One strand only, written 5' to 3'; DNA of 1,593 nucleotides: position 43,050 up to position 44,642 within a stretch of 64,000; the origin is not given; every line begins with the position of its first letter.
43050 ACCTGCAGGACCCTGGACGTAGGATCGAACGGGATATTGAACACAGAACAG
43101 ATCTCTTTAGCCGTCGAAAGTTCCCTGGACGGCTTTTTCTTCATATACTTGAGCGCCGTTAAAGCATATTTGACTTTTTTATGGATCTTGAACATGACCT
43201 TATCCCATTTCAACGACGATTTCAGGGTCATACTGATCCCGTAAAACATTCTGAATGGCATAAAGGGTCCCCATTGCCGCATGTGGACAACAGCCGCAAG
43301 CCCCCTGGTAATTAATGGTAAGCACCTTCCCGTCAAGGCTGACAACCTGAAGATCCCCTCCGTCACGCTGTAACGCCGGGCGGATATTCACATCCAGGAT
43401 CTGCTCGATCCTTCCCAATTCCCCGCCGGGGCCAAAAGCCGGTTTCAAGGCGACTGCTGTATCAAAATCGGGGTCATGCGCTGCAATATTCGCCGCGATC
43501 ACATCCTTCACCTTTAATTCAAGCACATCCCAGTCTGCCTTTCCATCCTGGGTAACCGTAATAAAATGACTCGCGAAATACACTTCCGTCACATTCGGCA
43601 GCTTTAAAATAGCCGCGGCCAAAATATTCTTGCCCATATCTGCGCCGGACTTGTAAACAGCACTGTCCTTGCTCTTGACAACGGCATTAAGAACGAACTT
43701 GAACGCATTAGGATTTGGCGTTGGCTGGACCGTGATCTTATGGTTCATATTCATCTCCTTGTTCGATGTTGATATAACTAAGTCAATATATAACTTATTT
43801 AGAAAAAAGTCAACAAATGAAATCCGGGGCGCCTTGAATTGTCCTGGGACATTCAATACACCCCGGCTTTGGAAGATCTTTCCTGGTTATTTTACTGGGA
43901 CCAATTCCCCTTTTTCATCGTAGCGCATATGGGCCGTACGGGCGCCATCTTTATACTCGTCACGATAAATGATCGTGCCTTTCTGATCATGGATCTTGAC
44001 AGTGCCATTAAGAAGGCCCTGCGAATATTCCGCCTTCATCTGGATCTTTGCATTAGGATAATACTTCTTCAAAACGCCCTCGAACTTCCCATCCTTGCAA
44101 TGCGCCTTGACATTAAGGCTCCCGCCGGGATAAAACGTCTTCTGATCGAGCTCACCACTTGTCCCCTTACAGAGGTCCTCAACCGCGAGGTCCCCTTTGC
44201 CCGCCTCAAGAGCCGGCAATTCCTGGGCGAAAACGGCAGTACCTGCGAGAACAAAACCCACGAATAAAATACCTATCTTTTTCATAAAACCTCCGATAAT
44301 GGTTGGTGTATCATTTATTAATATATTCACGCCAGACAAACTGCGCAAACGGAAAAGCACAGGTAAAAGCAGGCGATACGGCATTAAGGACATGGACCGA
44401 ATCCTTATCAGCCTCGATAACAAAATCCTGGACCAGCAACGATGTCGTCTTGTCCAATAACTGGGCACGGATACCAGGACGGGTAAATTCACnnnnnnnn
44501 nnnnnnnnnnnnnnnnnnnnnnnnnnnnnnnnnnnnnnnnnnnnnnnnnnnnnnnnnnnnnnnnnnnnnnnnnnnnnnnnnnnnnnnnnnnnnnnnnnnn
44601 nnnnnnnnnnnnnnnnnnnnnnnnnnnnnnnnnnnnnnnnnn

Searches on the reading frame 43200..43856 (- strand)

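Call 40: search_protein_families(library=pfam, proteins=[window:43200-43856:-], max_evalue=0.001)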
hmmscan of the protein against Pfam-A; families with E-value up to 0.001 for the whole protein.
window:43200-43856:- (218 aa): 2 families
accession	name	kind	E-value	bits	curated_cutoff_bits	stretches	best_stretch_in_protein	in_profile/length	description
PF08712.16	Nfu_N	-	7e-20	71.3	27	1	41-124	1-85/88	Scaffold protein Nfu/NifU N terminal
PF01106.22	NifU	-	1.7e-18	67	27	1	150-216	1-67/67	NifU-like domain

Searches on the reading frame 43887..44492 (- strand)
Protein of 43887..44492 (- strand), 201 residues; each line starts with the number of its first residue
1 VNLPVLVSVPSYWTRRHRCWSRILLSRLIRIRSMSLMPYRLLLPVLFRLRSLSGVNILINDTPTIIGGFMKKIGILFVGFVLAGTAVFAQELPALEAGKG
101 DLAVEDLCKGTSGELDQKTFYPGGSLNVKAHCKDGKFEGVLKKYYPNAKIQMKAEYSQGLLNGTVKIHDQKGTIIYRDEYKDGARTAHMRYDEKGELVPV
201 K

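Call 40: search_protein_families(library=pfam, proteins=[window:43887-44492:-], max_evalue=0.001)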
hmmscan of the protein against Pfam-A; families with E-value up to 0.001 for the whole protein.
window:43887-44492:- (201 aa): 1 family
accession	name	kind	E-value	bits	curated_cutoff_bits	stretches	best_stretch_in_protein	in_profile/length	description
PF07661.19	MORN_2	-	5.9e-06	26.4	29.6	0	138-156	2-20/22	MORN repeat variant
